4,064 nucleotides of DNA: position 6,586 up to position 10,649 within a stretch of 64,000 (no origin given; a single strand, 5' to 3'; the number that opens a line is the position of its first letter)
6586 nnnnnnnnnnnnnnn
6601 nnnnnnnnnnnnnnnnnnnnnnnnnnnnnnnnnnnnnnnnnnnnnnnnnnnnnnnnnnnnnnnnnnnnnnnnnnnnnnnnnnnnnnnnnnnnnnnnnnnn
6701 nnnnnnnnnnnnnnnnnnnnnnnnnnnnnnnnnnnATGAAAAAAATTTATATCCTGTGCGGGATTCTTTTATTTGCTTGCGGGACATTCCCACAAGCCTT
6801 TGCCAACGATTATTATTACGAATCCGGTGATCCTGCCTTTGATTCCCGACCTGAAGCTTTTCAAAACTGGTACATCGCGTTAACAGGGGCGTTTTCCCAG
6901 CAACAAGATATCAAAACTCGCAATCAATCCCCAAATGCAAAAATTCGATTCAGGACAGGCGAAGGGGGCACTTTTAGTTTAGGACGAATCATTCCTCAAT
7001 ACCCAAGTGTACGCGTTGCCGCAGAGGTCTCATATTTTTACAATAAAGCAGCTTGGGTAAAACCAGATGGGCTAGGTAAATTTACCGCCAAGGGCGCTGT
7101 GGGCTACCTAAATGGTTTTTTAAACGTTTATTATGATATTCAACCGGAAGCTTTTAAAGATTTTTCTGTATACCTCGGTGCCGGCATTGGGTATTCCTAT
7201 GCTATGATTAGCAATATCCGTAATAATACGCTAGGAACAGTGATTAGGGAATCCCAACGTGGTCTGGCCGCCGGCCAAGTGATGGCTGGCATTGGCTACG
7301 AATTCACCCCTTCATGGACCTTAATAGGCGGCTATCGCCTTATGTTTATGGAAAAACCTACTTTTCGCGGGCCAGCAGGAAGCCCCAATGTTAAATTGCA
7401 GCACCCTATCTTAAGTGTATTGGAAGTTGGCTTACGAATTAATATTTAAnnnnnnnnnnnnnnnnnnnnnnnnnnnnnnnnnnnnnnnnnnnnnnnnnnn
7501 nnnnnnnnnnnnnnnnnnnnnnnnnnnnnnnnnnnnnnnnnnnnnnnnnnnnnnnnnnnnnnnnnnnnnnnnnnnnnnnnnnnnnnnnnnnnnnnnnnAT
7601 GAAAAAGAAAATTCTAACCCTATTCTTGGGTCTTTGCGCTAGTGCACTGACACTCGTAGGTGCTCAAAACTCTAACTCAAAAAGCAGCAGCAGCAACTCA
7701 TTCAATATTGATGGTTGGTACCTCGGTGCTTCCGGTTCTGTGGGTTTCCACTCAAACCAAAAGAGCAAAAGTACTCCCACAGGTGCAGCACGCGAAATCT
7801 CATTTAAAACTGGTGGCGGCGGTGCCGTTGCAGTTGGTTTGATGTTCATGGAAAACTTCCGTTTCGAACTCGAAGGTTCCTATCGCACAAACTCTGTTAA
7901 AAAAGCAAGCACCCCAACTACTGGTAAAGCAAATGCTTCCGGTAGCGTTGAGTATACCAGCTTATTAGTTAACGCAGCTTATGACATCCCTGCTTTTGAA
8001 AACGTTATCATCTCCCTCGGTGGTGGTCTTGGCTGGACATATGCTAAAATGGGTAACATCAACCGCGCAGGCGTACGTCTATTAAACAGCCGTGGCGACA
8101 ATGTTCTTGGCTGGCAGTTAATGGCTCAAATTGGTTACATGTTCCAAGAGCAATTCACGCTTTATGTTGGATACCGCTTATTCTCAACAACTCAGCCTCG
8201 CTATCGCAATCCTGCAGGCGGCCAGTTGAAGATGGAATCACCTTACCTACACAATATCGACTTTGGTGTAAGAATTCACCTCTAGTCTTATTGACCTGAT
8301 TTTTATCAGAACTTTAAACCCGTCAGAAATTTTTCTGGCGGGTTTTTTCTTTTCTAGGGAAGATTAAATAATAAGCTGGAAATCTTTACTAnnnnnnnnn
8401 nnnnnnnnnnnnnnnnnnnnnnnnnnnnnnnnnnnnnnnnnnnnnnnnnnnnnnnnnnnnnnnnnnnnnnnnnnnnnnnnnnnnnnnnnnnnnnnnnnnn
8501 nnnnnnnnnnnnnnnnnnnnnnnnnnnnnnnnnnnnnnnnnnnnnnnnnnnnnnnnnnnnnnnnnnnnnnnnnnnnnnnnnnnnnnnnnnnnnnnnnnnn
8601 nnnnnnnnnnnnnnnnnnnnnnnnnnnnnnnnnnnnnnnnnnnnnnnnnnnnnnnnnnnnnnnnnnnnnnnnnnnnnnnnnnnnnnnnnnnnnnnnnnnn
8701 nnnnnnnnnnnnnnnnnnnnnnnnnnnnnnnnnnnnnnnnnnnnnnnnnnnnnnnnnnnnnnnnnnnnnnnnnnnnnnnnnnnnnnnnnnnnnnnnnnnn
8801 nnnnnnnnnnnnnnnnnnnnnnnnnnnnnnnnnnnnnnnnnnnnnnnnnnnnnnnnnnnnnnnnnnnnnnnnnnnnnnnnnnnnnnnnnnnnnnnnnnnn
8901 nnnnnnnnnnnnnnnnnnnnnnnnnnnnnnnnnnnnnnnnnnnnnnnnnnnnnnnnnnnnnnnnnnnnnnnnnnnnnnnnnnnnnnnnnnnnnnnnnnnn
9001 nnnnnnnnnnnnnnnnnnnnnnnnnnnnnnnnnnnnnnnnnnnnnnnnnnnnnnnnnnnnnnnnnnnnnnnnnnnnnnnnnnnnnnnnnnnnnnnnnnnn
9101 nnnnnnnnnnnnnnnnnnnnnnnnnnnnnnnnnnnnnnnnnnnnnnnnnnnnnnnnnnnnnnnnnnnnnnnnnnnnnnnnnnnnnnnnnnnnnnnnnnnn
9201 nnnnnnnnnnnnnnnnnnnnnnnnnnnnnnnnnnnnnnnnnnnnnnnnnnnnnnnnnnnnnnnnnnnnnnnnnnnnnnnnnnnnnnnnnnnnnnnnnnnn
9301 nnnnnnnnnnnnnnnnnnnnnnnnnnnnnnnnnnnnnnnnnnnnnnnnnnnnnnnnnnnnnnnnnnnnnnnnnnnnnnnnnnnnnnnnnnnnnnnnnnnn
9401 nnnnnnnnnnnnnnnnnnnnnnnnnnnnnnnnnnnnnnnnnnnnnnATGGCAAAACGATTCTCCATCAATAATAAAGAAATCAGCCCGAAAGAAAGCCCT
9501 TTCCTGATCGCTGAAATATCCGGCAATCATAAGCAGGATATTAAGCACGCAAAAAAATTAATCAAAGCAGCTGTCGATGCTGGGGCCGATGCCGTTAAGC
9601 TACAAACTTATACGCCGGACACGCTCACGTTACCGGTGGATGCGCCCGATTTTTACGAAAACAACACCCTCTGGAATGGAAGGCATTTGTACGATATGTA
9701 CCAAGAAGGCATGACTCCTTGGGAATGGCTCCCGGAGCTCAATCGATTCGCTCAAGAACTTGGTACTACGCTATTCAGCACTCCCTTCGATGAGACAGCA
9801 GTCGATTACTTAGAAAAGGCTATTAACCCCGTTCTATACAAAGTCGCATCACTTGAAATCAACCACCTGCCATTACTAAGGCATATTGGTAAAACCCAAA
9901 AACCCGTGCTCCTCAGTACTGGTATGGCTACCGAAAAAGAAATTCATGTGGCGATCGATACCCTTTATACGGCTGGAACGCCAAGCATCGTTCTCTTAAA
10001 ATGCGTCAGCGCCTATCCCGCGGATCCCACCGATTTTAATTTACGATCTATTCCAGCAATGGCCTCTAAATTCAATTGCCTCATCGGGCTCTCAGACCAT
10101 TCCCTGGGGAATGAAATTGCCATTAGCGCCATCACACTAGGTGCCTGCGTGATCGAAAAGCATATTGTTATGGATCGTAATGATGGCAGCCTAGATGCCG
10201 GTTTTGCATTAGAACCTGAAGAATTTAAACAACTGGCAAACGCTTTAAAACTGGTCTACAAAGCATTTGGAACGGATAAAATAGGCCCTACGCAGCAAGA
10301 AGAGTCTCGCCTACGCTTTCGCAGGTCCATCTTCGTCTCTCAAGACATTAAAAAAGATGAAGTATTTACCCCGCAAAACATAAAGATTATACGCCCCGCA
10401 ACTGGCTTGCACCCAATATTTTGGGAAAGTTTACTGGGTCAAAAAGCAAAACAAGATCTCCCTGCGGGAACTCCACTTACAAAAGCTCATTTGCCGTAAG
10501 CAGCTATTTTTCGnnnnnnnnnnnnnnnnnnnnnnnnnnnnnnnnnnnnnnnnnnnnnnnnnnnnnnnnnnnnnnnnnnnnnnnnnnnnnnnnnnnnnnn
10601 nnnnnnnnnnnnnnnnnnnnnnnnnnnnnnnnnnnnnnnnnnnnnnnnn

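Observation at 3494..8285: Tandem array of six paralogous small beta-barrel outer-membrane proteins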

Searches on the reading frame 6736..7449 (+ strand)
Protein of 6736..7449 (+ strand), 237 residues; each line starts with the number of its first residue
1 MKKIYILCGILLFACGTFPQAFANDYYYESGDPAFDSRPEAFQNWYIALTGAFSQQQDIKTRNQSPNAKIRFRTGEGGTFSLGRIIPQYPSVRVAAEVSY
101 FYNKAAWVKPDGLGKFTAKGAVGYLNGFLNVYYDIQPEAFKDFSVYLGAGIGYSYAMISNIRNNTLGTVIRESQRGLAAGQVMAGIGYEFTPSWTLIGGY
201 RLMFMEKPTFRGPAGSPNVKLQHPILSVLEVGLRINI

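Call 3: search_protein_families(library=pfam, proteins=[window:6736-7449:+], max_evalue=1)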
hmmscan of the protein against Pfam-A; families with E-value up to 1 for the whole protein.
window:6736-7449:+ (237 aa): 3 families
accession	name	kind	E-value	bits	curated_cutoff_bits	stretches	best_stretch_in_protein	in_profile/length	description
PF01617.23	Surface_Ag_2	-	0.00012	22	22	1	124-199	135-197/247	Surface antigen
PF13505.12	OMP_b-brl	-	0.00022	21.9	28.7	1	75-203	43-153/175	Outer membrane protein beta-barrel domain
PF02462.21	Opacity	-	0.046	14.2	21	1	129-202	34-102/126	Opacity family porin protein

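Call 4: search_protein_families(library=ncbifam, proteins=[window:6736-7449:+], max_evalue=1)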
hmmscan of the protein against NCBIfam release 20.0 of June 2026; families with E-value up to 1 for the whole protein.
window:6736-7449:+ (237 aa): 0 families

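Call 59: predict_structure(alignment_id=A5)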
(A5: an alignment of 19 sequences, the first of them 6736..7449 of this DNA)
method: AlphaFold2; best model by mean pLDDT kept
length: 237 residues; sequences in the alignment: 19
mean_pLDDT: 88.0   pTM: 0.80
mean pLDDT of the five models: 88.0, 88.0, 87.1, 87.1, 86.9
residues with pLDDT >= 90: 166; 70-90: 32; 50-70: 26; < 50: 13
segments of 3 or more residues with pLDDT < 50: 17-27
pLDDT, mean of each block of 10 residues (from residue 1): 58 52 50 69 88 96 89 98 90 97 97 95 98 90 95 98 91 97 97 94 96 91 96 94
secondary structure, 60 per line:
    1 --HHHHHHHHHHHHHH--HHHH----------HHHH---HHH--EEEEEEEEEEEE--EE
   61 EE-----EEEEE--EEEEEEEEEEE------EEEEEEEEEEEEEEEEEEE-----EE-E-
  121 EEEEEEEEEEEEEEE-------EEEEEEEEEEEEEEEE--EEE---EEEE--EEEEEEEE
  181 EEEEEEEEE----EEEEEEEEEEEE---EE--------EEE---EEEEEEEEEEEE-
elements in order: H3-16 H19-22 H33-36 E45-56 E59-62 E68-72 E75-85 E92-110 E121-135 E143-158 E161-163 E167-170 E173-189 E194-205 E219-221 E225-236

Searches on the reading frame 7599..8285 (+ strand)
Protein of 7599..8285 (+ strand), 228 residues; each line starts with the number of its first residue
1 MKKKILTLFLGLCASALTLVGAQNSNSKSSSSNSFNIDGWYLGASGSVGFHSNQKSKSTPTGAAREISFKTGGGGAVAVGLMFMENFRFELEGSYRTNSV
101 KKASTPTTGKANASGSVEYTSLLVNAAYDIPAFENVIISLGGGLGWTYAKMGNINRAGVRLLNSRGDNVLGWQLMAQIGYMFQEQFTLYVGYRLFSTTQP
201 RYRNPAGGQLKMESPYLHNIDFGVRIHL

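Call 3: search_protein_families(library=pfam, proteins=[window:7599-8285:+], max_evalue=1)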
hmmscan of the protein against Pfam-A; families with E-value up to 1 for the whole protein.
window:7599-8285:+ (228 aa): 3 families
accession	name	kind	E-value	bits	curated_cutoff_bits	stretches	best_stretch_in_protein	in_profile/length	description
PF13505.12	OMP_b-brl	-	4.1e-13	50.3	28.7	1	16-199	5-157/175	Outer membrane protein beta-barrel domain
PF01617.23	Surface_Ag_2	-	0.0018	18.3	22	1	71-106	69-101/247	Surface antigen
PF13568.12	OMP_b-brl_2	-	0.42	11.1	27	0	40-192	7-166/175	Outer membrane protein beta-barrel domain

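Call 4: search_protein_families(library=ncbifam, proteins=[window:7599-8285:+], max_evalue=1)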
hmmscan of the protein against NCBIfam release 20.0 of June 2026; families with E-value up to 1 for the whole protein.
window:7599-8285:+ (228 aa): 5 families
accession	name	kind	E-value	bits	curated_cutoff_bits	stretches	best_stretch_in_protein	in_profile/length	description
NF052636.1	Rick_Adr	subfamily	4.1e-08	33.1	210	1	24-176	10-168/224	adhesin Adr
NF010555.0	PRK13949.1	equivalog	0.0066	16.6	180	1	129-170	66-107/175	shikimate kinase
NF033908.1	AcfA_fam_omp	subfamily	0.0087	15.5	100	1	175-201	57-83/217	AcfA family outer membrane beta-barrel protein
TIGR03519.1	T9SS_PorP_fam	subfamily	0.02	14.4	90.55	1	113-192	90-171/292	PorP/SprF family type IX secretion system membrane protein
TIGR04223.1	quorum_AgrD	subfamily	0.35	11.1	19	1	8-30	2-24/38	AgrD family cyclic lactone autoinducer peptide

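Call 77: find_related_loci(query=A6, collection=metagenome_contigs, flank=8000)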
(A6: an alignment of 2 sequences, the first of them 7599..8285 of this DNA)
Query A6 (228 aa) in metagenome_contigs; peptide patterns used: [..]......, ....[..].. (x = any residue, [..] = any of these).
506 stretches matched a pattern, but none encodes a relative of the query by tblastn (E <= 1e-3).

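Call 79: list_cluster_members(proteins=[P0001, P0002, window:7599-8285:+, window:3494-4204:+, window:6736-7449:+, window:6058-6711:+])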
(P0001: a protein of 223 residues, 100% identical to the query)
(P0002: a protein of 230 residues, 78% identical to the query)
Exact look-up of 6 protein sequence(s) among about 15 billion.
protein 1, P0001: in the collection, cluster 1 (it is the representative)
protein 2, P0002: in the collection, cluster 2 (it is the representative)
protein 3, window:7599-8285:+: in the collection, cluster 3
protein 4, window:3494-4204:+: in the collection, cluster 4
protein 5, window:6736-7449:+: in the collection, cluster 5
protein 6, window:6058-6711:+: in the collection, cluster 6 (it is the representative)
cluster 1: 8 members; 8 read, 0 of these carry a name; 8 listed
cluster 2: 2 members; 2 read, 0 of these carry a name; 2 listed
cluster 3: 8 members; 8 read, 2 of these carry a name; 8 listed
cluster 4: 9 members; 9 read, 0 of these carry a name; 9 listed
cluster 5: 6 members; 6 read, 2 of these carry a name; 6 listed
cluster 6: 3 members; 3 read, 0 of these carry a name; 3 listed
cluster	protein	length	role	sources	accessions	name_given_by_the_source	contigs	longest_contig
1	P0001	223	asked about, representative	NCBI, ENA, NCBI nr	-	-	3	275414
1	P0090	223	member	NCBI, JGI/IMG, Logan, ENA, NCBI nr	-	-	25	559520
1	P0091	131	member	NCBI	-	-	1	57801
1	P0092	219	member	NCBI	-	-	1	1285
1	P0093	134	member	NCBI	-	-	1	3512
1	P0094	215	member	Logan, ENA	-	-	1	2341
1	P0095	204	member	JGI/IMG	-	-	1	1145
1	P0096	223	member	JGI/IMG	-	-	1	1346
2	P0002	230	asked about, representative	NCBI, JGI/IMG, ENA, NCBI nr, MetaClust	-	-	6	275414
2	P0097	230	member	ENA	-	-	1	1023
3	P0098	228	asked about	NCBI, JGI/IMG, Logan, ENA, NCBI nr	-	-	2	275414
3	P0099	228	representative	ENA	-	-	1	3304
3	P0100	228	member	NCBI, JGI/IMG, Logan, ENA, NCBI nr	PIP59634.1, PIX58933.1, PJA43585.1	MAG: hypothetical protein COZ46_01810 [Verrucomicrobia bacterium ... | MAG: hypothetical protein COX01_03415 [Verrucomicrobia bacterium ...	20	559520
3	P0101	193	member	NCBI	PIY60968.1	MAG: hypothetical protein COY94_07795, partial [Verrucomicrobia bacterium ...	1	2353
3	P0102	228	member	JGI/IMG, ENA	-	-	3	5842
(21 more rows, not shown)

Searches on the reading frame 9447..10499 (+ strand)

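Call 56: search_protein_families(library=pfam, proteins=[window:9447-10499:+], max_evalue=0.01)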
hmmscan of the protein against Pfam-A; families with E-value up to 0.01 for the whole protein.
window:9447-10499:+ (350 aa): 2 families
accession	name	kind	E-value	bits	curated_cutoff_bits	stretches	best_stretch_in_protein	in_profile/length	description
PF03102.20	NeuB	-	1.9e-79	267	22.1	1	38-276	1-238/241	NeuB family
PF08666.17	SAF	-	1.1e-12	48.7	21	1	292-349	1-62/63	SAF domain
